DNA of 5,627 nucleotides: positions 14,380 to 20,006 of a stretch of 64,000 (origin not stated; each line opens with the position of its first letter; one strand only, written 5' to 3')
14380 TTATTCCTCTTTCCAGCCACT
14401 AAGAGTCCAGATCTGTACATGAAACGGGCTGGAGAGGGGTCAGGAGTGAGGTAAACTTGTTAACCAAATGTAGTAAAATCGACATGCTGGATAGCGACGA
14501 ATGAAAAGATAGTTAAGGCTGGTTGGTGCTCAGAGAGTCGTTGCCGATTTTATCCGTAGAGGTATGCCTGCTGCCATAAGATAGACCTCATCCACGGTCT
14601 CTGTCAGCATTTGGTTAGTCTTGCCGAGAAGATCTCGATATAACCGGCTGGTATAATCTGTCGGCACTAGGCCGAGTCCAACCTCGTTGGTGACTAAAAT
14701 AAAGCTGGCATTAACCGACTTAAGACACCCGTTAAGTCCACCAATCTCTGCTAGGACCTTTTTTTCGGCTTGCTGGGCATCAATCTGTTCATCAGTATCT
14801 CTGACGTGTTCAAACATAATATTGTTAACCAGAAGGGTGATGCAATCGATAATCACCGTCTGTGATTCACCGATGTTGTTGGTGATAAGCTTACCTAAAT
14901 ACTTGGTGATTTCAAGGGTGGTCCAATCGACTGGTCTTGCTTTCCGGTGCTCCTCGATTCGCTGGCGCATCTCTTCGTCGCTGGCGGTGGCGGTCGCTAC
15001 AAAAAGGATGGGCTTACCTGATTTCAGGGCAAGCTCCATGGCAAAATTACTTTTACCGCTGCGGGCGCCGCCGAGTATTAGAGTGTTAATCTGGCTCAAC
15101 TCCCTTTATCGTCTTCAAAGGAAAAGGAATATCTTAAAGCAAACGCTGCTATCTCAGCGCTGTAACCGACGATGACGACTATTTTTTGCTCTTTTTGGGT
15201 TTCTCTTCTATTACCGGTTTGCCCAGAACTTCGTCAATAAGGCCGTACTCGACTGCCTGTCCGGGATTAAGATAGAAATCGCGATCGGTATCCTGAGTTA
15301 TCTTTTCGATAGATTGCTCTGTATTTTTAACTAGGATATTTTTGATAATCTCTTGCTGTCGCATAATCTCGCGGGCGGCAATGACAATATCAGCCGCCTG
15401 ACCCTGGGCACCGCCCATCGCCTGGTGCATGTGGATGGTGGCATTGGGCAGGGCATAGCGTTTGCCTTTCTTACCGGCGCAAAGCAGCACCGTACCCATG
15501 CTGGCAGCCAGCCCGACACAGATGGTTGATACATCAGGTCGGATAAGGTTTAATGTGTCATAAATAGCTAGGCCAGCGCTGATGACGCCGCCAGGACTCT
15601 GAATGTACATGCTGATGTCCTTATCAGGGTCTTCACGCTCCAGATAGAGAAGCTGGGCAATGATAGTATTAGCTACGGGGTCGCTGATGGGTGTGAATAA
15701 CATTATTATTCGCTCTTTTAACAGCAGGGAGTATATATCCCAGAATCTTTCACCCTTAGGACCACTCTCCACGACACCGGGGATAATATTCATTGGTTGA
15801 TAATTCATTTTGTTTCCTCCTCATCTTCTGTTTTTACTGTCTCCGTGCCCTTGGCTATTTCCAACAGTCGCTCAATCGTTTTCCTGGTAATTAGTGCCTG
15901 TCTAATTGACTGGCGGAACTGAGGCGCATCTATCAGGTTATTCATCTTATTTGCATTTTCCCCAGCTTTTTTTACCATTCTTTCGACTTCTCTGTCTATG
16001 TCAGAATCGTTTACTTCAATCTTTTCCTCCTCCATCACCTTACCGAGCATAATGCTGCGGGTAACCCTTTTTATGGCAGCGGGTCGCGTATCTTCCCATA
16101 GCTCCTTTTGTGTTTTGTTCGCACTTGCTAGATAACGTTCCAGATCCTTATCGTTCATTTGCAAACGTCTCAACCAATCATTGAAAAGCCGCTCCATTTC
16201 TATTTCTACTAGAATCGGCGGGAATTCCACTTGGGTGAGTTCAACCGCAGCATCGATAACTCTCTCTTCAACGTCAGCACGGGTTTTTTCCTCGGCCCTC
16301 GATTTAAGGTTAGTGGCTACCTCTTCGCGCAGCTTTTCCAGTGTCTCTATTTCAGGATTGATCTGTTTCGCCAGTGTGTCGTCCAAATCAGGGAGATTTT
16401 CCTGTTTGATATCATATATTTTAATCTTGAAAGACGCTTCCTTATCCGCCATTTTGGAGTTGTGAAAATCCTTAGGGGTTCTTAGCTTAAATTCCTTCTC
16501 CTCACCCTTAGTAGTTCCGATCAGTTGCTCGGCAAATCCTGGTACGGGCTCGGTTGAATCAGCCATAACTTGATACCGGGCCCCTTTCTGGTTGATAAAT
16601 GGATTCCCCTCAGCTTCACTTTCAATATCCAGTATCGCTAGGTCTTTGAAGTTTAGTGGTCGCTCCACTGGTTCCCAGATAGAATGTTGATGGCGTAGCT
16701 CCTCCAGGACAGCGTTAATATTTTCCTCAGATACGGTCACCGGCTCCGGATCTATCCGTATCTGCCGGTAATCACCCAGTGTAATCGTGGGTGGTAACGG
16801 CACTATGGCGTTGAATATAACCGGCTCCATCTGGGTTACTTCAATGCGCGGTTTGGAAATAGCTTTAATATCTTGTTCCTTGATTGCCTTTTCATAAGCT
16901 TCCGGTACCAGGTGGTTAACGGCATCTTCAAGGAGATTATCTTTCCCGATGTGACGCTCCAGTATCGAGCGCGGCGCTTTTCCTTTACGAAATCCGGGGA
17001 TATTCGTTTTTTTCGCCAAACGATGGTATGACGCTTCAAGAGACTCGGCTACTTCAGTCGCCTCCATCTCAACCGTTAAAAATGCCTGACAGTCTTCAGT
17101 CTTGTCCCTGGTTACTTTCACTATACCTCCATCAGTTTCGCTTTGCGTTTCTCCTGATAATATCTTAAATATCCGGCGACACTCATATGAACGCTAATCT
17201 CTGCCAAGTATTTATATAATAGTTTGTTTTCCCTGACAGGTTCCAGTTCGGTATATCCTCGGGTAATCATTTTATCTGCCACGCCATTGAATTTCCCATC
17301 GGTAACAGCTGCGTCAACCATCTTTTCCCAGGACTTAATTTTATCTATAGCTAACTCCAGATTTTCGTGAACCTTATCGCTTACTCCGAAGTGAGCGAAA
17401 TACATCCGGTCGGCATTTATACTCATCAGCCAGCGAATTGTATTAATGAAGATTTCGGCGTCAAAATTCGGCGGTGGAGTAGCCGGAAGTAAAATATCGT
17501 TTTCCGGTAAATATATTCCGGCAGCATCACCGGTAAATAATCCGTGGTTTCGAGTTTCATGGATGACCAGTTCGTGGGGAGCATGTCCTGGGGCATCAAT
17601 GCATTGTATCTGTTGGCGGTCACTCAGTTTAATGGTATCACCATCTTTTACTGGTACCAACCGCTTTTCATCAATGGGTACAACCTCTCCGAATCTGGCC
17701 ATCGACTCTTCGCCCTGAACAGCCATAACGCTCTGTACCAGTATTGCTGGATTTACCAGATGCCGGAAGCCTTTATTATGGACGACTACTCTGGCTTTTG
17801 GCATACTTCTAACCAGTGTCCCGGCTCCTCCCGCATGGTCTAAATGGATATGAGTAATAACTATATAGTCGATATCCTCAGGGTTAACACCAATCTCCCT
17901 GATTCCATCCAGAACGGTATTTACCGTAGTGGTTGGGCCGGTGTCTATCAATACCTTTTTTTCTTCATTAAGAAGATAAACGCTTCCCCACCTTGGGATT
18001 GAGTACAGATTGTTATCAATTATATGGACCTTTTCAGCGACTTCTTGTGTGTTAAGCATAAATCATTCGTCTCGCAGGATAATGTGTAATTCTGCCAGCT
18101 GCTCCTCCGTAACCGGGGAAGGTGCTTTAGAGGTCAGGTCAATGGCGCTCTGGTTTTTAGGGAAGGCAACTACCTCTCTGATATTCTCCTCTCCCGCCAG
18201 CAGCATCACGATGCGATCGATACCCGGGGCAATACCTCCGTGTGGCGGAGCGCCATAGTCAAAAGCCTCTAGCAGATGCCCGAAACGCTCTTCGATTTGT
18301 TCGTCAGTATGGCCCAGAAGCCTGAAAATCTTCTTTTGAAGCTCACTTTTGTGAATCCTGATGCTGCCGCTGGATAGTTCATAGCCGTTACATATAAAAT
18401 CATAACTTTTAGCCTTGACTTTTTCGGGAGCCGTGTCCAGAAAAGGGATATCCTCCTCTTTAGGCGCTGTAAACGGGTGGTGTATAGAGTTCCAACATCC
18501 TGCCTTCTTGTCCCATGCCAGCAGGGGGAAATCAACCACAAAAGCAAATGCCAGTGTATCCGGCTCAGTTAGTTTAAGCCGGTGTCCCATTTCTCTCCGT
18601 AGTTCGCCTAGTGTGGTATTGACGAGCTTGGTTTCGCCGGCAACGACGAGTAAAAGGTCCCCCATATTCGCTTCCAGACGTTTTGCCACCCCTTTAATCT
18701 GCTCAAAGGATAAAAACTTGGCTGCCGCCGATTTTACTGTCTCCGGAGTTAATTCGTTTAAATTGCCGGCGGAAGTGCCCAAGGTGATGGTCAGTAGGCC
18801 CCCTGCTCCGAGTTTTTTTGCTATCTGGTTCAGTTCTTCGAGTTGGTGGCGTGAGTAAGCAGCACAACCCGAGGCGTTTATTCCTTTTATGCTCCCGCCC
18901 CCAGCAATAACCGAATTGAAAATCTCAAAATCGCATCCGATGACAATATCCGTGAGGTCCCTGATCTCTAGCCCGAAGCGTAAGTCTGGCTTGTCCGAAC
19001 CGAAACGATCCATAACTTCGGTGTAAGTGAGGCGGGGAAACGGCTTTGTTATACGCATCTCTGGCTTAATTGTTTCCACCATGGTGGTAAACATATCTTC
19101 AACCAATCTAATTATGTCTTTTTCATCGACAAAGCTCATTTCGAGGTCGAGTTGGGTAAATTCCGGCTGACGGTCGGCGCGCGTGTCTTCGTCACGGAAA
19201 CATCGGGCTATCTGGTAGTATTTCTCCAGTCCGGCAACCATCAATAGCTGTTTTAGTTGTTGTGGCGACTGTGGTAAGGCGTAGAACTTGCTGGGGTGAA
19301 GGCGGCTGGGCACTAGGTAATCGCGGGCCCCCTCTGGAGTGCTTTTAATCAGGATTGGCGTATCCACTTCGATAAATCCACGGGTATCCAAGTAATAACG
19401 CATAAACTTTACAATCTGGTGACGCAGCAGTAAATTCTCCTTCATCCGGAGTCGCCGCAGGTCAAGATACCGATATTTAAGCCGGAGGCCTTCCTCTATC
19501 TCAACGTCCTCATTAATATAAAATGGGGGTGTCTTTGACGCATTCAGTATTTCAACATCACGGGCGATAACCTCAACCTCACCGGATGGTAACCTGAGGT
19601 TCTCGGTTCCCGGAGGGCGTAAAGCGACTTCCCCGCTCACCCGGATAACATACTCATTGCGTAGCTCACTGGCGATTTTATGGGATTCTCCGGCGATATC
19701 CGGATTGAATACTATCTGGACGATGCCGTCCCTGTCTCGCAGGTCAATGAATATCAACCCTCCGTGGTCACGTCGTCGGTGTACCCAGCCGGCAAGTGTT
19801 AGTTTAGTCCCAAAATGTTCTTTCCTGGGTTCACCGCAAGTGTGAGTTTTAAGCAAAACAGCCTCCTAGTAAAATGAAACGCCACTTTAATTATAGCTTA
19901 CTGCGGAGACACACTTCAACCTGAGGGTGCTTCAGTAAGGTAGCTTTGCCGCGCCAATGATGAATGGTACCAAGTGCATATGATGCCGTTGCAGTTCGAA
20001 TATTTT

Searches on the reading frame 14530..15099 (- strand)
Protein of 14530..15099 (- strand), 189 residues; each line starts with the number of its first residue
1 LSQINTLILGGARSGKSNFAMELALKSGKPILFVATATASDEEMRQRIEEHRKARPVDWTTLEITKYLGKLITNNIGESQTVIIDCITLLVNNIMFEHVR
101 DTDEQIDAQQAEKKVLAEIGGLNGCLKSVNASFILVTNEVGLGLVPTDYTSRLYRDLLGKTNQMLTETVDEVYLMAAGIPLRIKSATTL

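Call 66: search_protein_families(library=pfam, proteins=[window:14530-15099:-], max_evalue=0.00001)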
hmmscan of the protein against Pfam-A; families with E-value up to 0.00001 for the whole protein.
window:14530-15099:- (189 aa): 1 family
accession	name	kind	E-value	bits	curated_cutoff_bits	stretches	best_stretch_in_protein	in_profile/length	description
PF02283.22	CobU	-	9.6e-55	185.1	27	1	6-183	1-168/168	Cobinamide kinase / cobinamide phosphate guanyltransferase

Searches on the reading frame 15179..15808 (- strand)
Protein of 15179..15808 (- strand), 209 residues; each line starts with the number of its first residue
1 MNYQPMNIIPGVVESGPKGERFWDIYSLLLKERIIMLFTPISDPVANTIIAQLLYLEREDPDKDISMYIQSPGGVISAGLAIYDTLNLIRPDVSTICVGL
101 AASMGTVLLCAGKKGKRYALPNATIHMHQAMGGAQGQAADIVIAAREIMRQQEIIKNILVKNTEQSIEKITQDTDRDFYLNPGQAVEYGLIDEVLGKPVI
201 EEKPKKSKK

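Call 66: search_protein_families(library=pfam, proteins=[window:15179-15808:-], max_evalue=0.00001)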
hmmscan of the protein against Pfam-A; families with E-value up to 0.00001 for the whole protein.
window:15179-15808:- (209 aa): 1 family
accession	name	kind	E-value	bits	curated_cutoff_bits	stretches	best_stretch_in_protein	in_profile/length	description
PF00574.28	CLP_protease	-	1.7e-75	253.3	20.2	1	18-196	2-180/182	Clp protease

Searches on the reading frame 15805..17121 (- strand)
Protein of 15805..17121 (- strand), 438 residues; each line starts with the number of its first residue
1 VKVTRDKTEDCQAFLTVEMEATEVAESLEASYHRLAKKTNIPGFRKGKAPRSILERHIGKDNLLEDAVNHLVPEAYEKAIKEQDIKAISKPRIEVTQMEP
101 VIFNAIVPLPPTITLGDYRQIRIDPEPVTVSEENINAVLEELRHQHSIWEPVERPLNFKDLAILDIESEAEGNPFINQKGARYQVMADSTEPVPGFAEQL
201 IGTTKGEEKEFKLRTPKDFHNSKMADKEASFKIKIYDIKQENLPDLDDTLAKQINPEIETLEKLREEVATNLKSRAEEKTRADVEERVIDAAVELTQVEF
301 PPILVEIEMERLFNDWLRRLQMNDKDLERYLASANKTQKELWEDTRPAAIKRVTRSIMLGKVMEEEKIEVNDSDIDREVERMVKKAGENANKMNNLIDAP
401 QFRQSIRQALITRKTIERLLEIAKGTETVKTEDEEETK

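Call 20: search_protein_families(library=ncbifam, proteins=[window:15805-17121:-], max_evalue=1e-10)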
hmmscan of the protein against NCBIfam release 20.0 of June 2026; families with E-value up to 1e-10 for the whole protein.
window:15805-17121:- (438 aa): 1 family
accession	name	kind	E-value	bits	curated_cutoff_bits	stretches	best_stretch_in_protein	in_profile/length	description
TIGR00115.1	tig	equivalog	8.9e-104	347.6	180.2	1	12-420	2-410/410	trigger factor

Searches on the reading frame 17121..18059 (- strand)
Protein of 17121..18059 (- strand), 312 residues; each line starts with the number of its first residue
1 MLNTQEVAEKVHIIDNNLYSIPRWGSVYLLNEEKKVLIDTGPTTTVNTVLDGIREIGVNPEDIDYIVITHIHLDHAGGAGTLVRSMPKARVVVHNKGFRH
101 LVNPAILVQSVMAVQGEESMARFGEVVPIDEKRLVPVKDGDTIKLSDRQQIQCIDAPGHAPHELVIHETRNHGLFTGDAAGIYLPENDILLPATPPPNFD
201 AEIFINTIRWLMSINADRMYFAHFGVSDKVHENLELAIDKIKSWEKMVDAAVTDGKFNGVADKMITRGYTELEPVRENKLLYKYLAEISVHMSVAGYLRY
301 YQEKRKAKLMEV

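Call 66: search_protein_families(library=pfam, proteins=[window:17121-18059:-], max_evalue=0.00001)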
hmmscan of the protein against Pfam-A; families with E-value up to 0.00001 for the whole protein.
window:17121-18059:- (312 aa): 3 families
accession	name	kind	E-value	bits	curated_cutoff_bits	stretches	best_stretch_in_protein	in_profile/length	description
PF00753.33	Lactamase_B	-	4.5e-27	95.7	22.7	1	25-223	6-196/196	Metallo-beta-lactamase superfamily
PF19583.5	ODP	-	8.2e-12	45.8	27.2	1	30-185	9-142/194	ODP family beta lactamase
PF12706.13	Lactamase_B_2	-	2e-09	37.8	27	1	35-175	2-129/200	Beta-lactamase superfamily domain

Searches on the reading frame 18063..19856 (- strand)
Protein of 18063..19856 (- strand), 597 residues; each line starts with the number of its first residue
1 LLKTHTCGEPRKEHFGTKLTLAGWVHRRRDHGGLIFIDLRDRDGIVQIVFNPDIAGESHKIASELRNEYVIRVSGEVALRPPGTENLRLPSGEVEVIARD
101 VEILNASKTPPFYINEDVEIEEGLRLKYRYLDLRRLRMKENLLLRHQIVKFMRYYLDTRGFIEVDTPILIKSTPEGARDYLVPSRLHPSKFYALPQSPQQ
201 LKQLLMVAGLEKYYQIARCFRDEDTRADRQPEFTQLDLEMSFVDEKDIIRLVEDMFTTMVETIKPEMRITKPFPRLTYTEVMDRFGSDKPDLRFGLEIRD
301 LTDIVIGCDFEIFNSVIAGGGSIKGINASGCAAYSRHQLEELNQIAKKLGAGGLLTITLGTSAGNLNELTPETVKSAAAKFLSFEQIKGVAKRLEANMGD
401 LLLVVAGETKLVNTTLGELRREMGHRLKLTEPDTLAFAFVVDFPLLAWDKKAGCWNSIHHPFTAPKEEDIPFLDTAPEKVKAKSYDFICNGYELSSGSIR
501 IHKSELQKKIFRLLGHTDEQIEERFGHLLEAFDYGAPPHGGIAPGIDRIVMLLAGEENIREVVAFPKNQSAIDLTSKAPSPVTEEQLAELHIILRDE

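Call 20: search_protein_families(library=ncbifam, proteins=[window:18063-19856:-], max_evalue=1e-10)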
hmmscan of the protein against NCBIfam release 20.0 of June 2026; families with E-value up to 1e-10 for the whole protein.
window:18063-19856:- (597 aa): 15 families
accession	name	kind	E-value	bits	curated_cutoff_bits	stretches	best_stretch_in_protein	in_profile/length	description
NF001750.0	PRK00476.1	equivalog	3.8e-246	818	443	1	1-595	3-587/590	aspartate--tRNA ligase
TIGR00459.1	aspS_bact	equivalog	1.2e-223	743.8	373.85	1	2-592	2-581/586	aspartate--tRNA ligase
NF009460.0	PRK12820.1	equivalog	6.2e-181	603.1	1379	1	6-592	25-615/723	bifunctional aspartyl-tRNA synthetase/aspartyl/glutamyl-tRNA amidotransferase subunit C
NF003483.0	PRK05159.1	equivalog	5e-74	249.7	353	2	2-288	3-295/438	aspartate--tRNA(Asn) ligase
TIGR00458.1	aspS_nondisc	equivalog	1.5e-71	241.7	368.4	2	14-267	10-257/428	aspartate--tRNA(Asn) ligase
TIGR00499.1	lysS_bact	equivalog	1.2e-46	159.4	427.6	1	7-270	44-300/496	lysine--tRNA ligase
NF001756.1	PRK00484.1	subfamily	4.8e-45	154.1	468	2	12-270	47-297/488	lysine--tRNA ligase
NF003037.0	PRK03932.1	equivalog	6.4e-38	130.9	414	1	11-263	11-262/451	asparagine--tRNA ligase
NF002821.0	PRK02983.1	equivalog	4.1e-36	124.4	742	1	3-271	646-907/1102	bifunctional lysylphosphatidylglycerol synthetase/lysine--tRNA ligase LysX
TIGR00457.1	asnS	equivalog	7.4e-35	120.6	342.6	1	12-263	12-264/455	asparagine--tRNA ligase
NF009101.0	PRK12445.1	subfamily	3.7e-26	91.7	1026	1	87-270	129-312/505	lysine--tRNA ligase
TIGR00462.1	genX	equivalog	6.5e-24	84.9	286.9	1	144-286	3-143/304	EF-P lysine aminoacylase EpmA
NF006828.0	PRK09350.1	equivalog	2.6e-23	82.8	264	1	138-285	12-162/325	elongation factor P--(R)-beta-lysine ligase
NF005054.0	PRK06462.1-4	equivalog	1.3e-16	60.6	309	1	132-289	15-193/318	asparagine synthetase A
NF005052.0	PRK06462.1-1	equivalog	1.1e-15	57.5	368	1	119-266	28-176/353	asparagine synthetase A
